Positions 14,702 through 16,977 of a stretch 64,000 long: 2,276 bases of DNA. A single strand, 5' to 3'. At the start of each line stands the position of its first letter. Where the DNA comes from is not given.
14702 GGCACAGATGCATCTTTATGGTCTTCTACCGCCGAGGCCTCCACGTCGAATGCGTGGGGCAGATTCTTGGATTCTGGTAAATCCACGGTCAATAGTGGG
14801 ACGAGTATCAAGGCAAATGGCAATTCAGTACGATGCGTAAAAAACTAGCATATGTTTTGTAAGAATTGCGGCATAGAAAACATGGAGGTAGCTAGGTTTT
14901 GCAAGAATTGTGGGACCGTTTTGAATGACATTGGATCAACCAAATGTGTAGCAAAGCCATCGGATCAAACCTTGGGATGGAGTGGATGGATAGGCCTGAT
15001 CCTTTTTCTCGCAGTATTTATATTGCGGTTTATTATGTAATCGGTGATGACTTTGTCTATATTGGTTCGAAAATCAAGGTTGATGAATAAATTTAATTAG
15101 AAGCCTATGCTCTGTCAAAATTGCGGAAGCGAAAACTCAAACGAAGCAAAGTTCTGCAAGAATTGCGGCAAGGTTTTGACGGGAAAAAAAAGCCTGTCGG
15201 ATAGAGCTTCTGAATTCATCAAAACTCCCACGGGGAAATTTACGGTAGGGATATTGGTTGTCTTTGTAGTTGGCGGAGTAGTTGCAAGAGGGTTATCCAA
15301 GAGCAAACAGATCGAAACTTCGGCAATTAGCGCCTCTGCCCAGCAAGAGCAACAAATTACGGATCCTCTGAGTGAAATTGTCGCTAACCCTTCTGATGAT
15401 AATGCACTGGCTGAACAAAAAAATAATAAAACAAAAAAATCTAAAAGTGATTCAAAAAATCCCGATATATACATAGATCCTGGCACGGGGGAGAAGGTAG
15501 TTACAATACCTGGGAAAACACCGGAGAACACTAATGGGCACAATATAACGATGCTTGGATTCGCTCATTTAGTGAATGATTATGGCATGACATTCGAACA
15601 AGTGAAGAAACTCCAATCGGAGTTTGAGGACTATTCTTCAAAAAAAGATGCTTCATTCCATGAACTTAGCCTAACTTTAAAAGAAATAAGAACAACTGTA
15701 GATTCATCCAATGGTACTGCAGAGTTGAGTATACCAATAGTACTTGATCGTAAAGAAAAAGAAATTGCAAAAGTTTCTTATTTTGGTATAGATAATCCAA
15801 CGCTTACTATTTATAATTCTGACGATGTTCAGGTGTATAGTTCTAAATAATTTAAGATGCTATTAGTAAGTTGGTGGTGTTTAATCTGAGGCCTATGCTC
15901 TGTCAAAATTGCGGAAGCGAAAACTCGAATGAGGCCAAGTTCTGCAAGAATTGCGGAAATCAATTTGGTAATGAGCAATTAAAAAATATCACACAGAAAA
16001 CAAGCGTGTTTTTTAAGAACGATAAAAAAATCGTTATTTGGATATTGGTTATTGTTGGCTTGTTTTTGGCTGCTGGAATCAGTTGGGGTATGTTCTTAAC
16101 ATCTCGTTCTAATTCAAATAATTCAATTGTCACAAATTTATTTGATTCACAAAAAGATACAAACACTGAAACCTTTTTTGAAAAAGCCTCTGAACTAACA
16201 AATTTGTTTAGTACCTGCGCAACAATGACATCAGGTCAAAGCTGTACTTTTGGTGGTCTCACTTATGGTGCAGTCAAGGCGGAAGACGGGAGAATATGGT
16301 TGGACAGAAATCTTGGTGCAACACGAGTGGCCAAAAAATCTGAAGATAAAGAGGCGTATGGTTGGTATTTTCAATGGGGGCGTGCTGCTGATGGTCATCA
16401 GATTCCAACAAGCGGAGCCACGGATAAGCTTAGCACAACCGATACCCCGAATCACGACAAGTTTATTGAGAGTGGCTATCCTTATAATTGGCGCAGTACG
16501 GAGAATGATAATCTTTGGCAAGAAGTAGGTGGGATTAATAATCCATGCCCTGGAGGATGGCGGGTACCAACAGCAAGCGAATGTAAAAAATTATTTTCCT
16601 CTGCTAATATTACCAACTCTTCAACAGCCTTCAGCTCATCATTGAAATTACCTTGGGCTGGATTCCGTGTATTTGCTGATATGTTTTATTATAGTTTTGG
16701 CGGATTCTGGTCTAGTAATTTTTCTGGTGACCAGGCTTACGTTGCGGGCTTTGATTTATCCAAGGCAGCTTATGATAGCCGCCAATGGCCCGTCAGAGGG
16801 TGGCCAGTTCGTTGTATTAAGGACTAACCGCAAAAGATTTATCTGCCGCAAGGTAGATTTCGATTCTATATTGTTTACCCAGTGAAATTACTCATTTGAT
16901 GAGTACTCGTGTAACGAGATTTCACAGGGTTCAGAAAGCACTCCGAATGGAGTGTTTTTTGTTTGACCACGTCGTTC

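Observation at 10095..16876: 58-bp direct repeats bracket a 6.7-kb block of paralogous zinc-ribbon-anchored surface proteins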

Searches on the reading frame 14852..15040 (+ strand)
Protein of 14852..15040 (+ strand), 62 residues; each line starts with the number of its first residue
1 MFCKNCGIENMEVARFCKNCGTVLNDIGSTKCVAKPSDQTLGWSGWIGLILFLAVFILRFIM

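Call 10: search_protein_families(library=pfam, proteins=[window:14852-15040:+], max_evalue=0.01)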
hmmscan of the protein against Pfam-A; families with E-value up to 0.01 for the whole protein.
window:14852-15040:+ (62 aa): 6 families
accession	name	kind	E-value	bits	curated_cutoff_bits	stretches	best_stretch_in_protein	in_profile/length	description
PF13240.11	Zn_Ribbon_1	-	2.3e-07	30.8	25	1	2-24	1-23/23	zinc-ribbon domain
PF12773.13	DZR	-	2.9e-05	24.6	27.3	1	3-33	1-28/45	Double zinc ribbon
PF13248.11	Zn_ribbon_3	-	0.00055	19.8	27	0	14-24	16-26/26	zinc-ribbon domain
PF08271.17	Zn_Ribbon_TF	-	0.0024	17.8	29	1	1-26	1-31/43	TFIIB zinc-binding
PF14952.11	zf-tcix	-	0.0081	16.2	31.2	0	3-26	13-38/42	Putative treble-clef, zinc-finger, Zn-binding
PF24463.1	DUF7577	-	0.0081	16.2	28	1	2-21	4-23/27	Domain of unknown function (DUF7577)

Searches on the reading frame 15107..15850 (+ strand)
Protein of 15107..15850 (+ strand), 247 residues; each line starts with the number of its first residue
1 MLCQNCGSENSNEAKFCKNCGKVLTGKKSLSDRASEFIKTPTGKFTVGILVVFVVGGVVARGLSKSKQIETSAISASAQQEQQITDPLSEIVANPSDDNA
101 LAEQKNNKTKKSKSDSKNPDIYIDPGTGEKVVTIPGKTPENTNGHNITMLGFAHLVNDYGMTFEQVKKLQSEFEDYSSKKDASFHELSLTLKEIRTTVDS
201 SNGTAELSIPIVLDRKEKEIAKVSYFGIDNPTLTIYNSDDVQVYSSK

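Call 10: search_protein_families(library=pfam, proteins=[window:15107-15850:+], max_evalue=0.01)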
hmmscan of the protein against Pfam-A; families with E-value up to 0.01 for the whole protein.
window:15107-15850:+ (247 aa): 4 families
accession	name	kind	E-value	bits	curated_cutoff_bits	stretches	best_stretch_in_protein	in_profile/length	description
PF13240.11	Zn_Ribbon_1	-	5.2e-07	29.7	25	1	3-23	2-22/23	zinc-ribbon domain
PF12773.13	DZR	-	3.9e-05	24.2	27.3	1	3-25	1-23/45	Double zinc ribbon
PF13248.11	Zn_ribbon_3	-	5.9e-05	22.8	27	1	3-24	5-26/26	zinc-ribbon domain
PF24463.1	DUF7577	-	0.00012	22.1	28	1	3-22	5-24/27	Domain of unknown function (DUF7577)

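Call 23: find_encoding_contigs(protein=window:15107-15850:+, flank=10000, max_places=10)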
Protein window:15107-15850:+ (247 aa): no gene with exactly this product is on record in the collection.

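Call 56: search_protein_families(library=phrogs, proteins=[window:15107-15850:+], max_evalue=0.001)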
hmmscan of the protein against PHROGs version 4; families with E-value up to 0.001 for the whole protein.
window:15107-15850:+ (247 aa): 1 family
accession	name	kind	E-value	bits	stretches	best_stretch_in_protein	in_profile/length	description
phrog_4852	-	unknown function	0.00073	20.3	0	2-81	15-91/194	-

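Call 73: search_protein_families(library=pfam, proteins=[window:15107-15850:+], max_evalue=5)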
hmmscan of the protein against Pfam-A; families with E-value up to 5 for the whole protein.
window:15107-15850:+ (247 aa): 9 families
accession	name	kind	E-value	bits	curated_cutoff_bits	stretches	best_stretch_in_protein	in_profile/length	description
PF13240.11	Zn_Ribbon_1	-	5.2e-07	29.7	25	1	3-23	2-22/23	zinc-ribbon domain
PF12773.13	DZR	-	3.9e-05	24.2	27.3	1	3-25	1-23/45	Double zinc ribbon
PF13248.11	Zn_ribbon_3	-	5.9e-05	22.8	27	1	3-24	5-26/26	zinc-ribbon domain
PF24463.1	DUF7577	-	0.00012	22.1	28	1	3-22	5-24/27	Domain of unknown function (DUF7577)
PF18912.6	DZR_2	-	0.075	13.3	27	1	2-25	23-47/56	Double zinc ribbon domain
PF08271.17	Zn_Ribbon_TF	-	0.23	11.5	29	1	3-24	3-29/43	TFIIB zinc-binding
PF17032.10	Zn_ribbon_15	-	0.28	12.5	28.9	1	2-21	54-73/73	zinc-ribbon family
PF14952.11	zf-tcix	-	1.1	9.3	31.2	1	3-19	13-29/42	Putative treble-clef, zinc-finger, Zn-binding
PF14803.11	Zn_ribbon_Nudix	-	3.9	7.9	25.6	0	15-24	1-10/34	Nudix N-terminal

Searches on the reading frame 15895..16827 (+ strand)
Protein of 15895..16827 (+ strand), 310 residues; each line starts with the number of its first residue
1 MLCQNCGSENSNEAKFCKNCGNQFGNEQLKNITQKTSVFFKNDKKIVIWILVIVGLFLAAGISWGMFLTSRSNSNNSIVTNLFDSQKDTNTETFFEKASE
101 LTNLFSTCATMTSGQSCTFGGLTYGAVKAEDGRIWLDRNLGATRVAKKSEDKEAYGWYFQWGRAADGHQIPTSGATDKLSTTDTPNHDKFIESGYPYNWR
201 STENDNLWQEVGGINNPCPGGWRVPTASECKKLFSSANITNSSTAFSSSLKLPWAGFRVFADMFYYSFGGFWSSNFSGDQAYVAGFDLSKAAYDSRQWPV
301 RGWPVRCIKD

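Call 10: search_protein_families(library=pfam, proteins=[window:15895-16827:+], max_evalue=0.01)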
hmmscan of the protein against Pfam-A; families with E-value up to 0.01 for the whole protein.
window:15895-16827:+ (310 aa): 6 families
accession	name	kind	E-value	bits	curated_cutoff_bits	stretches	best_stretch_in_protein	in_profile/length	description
PF09603.15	Fib_succ_major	-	2.4e-06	28.4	33.9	1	132-242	5-90/187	Fibrobacter succinogenes major domain (Fib_succ_major)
PF13240.11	Zn_Ribbon_1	-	4.4e-06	26.8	25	1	3-23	2-22/23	zinc-ribbon domain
PF24463.1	DUF7577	-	0.00022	21.2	28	1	3-23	5-25/27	Domain of unknown function (DUF7577)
PF07603.17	Lcl_C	-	0.00026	21.7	34.9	1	196-306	21-117/117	Lcl C-terminal domain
PF12773.13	DZR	-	0.00043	20.8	27.3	1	3-23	1-21/45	Double zinc ribbon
PF13248.11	Zn_ribbon_3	-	0.0014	18.5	27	1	3-22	5-24/26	zinc-ribbon domain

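Call 19: find_encoding_contigs(protein=window:15895-16827:+, flank=10000, max_places=10)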
Protein window:15895-16827:+ (310 aa): no gene with exactly this product is on record in the collection.

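Call 26: find_related_loci(query=window:15895-16827:+, collection=viral_contigs, flank=10000)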
Query window:15895-16827:+ (310 aa) in viral_contigs; peptide patterns used: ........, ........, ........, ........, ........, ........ (x = any residue, [..] = any of these).
17 stretches matched a pattern, but none encodes a relative of the query by tblastn (E <= 1e-3).

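Call 49: find_homologous_proteins(query=window:15895-16827:+)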
Query window:15895-16827:+ (310 aa): 672 proteins with E <= 0.001 among 1484 candidates; the best 120 are listed.
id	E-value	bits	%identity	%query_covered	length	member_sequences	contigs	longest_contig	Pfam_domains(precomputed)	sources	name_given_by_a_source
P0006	4.9e-213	724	100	100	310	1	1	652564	PF09603.16,PF13240.12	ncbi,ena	-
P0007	3.2e-68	249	49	58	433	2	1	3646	PF09603.16,PF26707.1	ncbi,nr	ncbi:MAG: FISUMP domain-containing protein [Bacteroidales bacterium]|nr:FISUMP domain-containing pro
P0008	1.6e-66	243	44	100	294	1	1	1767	PF09603.16,PF13240.12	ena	-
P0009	3.3e-58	216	47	91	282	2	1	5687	PF09603.16,PF26707.1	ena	-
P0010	3.6e-58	216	42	100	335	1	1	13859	PF09603.16,PF13240.12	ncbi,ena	-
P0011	3.5e-56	209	54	65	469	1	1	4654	PF09603.16,PF26707.1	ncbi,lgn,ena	-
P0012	8.6e-54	201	48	73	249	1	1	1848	-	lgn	-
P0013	4.7e-53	199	55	61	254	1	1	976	PF09603.16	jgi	jgi:uncharacterized protein (TIGR02145 family)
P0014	1.1e-52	198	43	88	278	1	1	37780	PF09603.16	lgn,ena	-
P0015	1.8e-52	197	51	67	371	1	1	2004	PF09603.16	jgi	-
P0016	7.2e-52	195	53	61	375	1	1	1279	PF09603.16,PF26707.1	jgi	-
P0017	1.2e-51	194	51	61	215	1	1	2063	PF09603.16,PF26707.1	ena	-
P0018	1.9e-51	193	42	86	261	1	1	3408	PF09603.16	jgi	-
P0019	6.0e-51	192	49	67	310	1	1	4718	PF09603.16,PF26707.1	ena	-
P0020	8.6e-51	191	47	71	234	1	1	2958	PF09603.16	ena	-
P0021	1.1e-50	191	49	59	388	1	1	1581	PF09603.16,PF26707.1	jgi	jgi:uncharacterized protein (TIGR02145 family)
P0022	7.3e-50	188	49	64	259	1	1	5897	PF09603.16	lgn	-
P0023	7.4e-49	185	51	61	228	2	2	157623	PF09603.16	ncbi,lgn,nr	ncbi:hypothetical protein KGQ27_00665 [Patescibacteria group bacterium]|nr:hypothetical protein [Pat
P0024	8.0e-49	185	52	63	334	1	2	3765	PF09603.16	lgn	-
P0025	1.4e-48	184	37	100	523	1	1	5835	PF09603.16,PF13240.12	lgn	-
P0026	1.5e-48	184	50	61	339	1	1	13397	PF09603.16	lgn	-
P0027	2.0e-48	184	48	66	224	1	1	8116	PF09603.16,PF26707.1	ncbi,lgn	-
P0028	2.3e-48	183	51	61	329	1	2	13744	PF09603.16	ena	-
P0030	3.2e-48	183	52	61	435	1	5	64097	PF09603.16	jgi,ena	-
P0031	3.3e-48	183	50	62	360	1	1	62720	PF09603.16,PF07963.18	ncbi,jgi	ncbi:MAG: prepilin-type N-terminal cleavage/methylation domain-containing protein [Patescibacteria g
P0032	1.6e-47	181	49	61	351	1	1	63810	PF09603.16,PF07963.18,PF26707.1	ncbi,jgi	ncbi:MAG: FISUMP domain-containing protein [Candidatus Paceibacterota bacterium]|jgi:uncharacterized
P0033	2.0e-47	180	55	50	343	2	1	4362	PF09603.16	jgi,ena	-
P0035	5.5e-47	179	49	62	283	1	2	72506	PF09603.16,PF26696.1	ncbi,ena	-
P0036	5.8e-47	179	51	61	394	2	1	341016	PF09603.16,PF07963.18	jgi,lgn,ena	-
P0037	1.4e-46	177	44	58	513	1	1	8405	PF09603.16,PF18998.7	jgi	-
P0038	1.6e-46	177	51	61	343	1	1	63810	PF09603.16,PF07963.18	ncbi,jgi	ncbi:MAG: FISUMP domain-containing protein [Candidatus Paceibacterota bacterium]|jgi:uncharacterized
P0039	1.7e-46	177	45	66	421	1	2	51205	PF09603.16,PF26707.1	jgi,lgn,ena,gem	-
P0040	2.3e-46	177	46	65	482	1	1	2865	PF09603.16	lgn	-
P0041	2.6e-46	177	51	61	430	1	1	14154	PF09603.16,PF18962.8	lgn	-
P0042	3.7e-46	176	49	66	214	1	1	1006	PF09603.16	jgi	-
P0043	3.9e-46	176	41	82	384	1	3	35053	PF09603.16,PF07963.18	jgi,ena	-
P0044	5.1e-46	176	46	65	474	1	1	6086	PF09603.16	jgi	jgi:uncharacterized protein (TIGR02145 family)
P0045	5.9e-46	175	44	75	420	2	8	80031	PF09603.16,PF26707.1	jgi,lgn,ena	-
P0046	6.0e-46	175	49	61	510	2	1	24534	PF09603.16,PF13149.13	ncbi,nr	ncbi:MAG: fimbrillin family protein [Bacteroidales bacterium]|nr:fimbrillin family protein [Bacteroi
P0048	1.2e-45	174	49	61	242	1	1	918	PF09603.16,PF26707.1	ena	-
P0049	1.3e-45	174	37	65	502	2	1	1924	PF09603.16,PF00028.24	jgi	-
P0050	1.3e-45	174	44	67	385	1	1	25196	PF09603.16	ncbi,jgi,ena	ncbi:MAG: FISUMP domain-containing protein [Candidatus Moraniibacteriota bacterium]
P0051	2.7e-45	173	48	62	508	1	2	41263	PF09603.16,PF13149.13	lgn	-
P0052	3.1e-45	173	48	65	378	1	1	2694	PF09603.16,PF26707.1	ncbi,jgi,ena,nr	ncbi:fibrobacter succinogenes major paralogous domain-containing protein [Patescibacteria group bact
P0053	3.4e-45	173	46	66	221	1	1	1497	PF09603.16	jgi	jgi:hypothetical protein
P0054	4.2e-45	173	42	75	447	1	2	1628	PF09603.16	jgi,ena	-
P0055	4.8e-45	172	44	78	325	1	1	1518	PF09603.16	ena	-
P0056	5.3e-45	172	49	61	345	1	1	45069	PF09603.16,PF14341.12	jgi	jgi:uncharacterized protein (TIGR02145 family)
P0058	5.9e-45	172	44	71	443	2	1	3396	PF09603.16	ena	-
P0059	6.8e-45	172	49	61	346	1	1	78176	PF09603.16,PF14341.12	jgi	jgi:uncharacterized protein (TIGR02145 family)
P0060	7.9e-45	172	47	61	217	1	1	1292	PF09603.16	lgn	-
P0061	1.3e-44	171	48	62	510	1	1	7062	PF09603.16,PF13149.13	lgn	-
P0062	1.5e-44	171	52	60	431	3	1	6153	PF09603.16,PF16974.12,PF25059.2,PF00041.28,PF16656.12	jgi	jgi:uncharacterized protein (TIGR02145 family)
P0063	1.8e-44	171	51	58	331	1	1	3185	PF09603.16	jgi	jgi:uncharacterized protein (TIGR02145 family)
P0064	2.5e-44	170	50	58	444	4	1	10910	PF09603.16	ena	-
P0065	2.8e-44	170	46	64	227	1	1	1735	PF09603.16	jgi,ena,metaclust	metaclust:\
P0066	3.6e-44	170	48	64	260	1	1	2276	PF09603.16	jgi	jgi:uncharacterized protein (TIGR02145 family)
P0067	4.0e-44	169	50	60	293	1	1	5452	PF09603.16,PF26707.1,PF16656.12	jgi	-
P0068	4.2e-44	169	48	61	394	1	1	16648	PF09603.16,PF26696.1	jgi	jgi:uncharacterized protein (TIGR02145 family)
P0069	5.2e-44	169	48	61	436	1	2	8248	PF09603.16,PF07963.18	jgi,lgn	jgi:prepilin-type N-terminal cleavage/methylation domain-containing protein/uncharacterized protein 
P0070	5.6e-44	169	50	59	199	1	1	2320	PF09603.16,PF26707.1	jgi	jgi:uncharacterized protein (TIGR02145 family)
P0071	6.1e-44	169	50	64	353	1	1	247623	PF09603.16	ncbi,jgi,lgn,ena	-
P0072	6.8e-44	169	49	61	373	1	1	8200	PF09603.16,PF26696.1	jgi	-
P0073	7.2e-44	169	48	66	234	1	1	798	PF09603.16,PF26707.1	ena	-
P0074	7.5e-44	168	46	65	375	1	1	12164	PF09603.16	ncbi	-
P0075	8.8e-44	168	46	67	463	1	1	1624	PF09603.16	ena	-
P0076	1.0e-43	168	48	62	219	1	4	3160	PF09603.16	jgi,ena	-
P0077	2.0e-43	167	48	65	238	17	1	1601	PF09603.16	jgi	jgi:uncharacterized protein (TIGR02145 family)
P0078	2.1e-43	167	50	58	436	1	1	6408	PF09603.16,PF26707.1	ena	-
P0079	2.2e-43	167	48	61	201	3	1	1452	PF09603.16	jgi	jgi:hypothetical protein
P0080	2.2e-43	167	46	63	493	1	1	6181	PF09603.16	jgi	jgi:uncharacterized protein (TIGR02145 family)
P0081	2.6e-43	167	50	59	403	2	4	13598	PF09603.16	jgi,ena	-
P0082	2.7e-43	167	47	66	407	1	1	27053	PF09603.16,PF26707.1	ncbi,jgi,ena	-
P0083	3.2e-43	166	43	73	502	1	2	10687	PF09603.16,PF26707.1,PF07603.18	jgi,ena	-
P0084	3.8e-43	166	43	66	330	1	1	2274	PF09603.16,PF26696.1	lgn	-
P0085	3.9e-43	166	43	74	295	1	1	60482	PF09603.16,PF26696.1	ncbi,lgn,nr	ncbi:MAG: fibrobacter succinogenes major paralogous domain-containing protein [Flavobacteriaceae bac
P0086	4.7e-43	166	47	61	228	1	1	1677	PF09603.16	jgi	-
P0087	4.8e-43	166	45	61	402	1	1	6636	PF09603.16,PF07963.18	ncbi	-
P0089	5.3e-43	166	46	65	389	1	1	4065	PF09603.16,PF26707.1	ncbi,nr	ncbi:fibrobacter succinogenes major paralogous domain-containing protein [Patescibacteria group bact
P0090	6.0e-43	166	47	61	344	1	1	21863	PF09603.16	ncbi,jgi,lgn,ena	-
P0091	6.2e-43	165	46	65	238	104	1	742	PF09603.16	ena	-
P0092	6.4e-43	165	45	65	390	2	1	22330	PF09603.16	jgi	-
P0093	7.0e-43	165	48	61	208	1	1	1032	PF09603.16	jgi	jgi:uncharacterized protein (TIGR02145 family)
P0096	1.2e-42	165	45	66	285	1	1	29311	PF09603.16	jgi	jgi:uncharacterized protein (TIGR02145 family)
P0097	1.3e-42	164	50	58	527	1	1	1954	PF09603.16,PF00041.28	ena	-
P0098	1.5e-42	164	45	67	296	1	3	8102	PF09603.16,PF26696.1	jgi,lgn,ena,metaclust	metaclust:\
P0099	2.4e-42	164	46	68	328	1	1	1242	PF09603.16,PF26696.1,PF00041.28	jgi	jgi:uncharacterized protein (TIGR02145 family)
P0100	2.6e-42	163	48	61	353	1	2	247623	PF09603.16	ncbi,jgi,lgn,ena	-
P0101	2.7e-42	163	50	59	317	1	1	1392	PF09603.16,PF18998.7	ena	-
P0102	2.9e-42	163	34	87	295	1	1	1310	PF09603.16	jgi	jgi:uncharacterized protein (TIGR02145 family)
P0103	3.0e-42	163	45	68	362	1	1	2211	PF09603.16,PF26696.1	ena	-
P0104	3.1e-42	163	46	68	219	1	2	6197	PF09603.16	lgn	-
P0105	3.4e-42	163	44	62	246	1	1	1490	PF09603.16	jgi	jgi:uncharacterized protein (TIGR02145 family)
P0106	3.6e-42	163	47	61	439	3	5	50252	PF09603.16,PF09479.17,PF07963.18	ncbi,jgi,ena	-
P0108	4.1e-42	163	47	66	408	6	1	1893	PF09603.16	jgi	jgi:uncharacterized protein (TIGR02145 family)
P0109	4.2e-42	163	46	64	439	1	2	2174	PF09603.16,PF18962.8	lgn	-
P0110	4.7e-42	163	47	61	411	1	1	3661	PF09603.16,PF00041.28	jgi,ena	jgi:uncharacterized protein (TIGR02145 family)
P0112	5.8e-42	162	45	66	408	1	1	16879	PF09603.16,PF26696.1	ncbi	-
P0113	6.7e-42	162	47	66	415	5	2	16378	PF09603.16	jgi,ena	jgi:uncharacterized protein (TIGR02145 family)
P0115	8.0e-42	162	48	61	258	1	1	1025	PF09603.16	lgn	-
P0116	8.2e-42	162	48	61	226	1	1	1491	PF09603.16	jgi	jgi:uncharacterized protein (TIGR02145 family)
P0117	8.9e-42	162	47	62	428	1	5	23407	PF09603.16,PF01391.24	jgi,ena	-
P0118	9.6e-42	162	46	65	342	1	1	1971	PF09603.16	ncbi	-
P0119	9.7e-42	162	48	58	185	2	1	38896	PF09603.16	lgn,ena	-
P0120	1.0e-41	161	49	61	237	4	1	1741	PF09603.16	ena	-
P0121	1.2e-41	161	45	65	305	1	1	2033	PF09603.16,PF26696.1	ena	-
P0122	1.2e-41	161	50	59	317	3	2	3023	PF09603.16,PF18998.7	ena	-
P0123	1.4e-41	161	48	61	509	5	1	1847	PF09603.16,PF13149.13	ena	-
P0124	1.5e-41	161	47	61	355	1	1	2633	PF09603.16,PF07963.18,PF26707.1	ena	-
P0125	1.6e-41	161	48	61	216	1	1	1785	PF09603.16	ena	-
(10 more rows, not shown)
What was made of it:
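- On FISUMP / Fib_succ_major proteins (g3, g6): However, the identical database entry P0006 carries a precomputed PF09603 hit, and the search found 672 homologs (E <= 0.001; best 120 listed), most with PF09603 on record (calls 10, 49).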
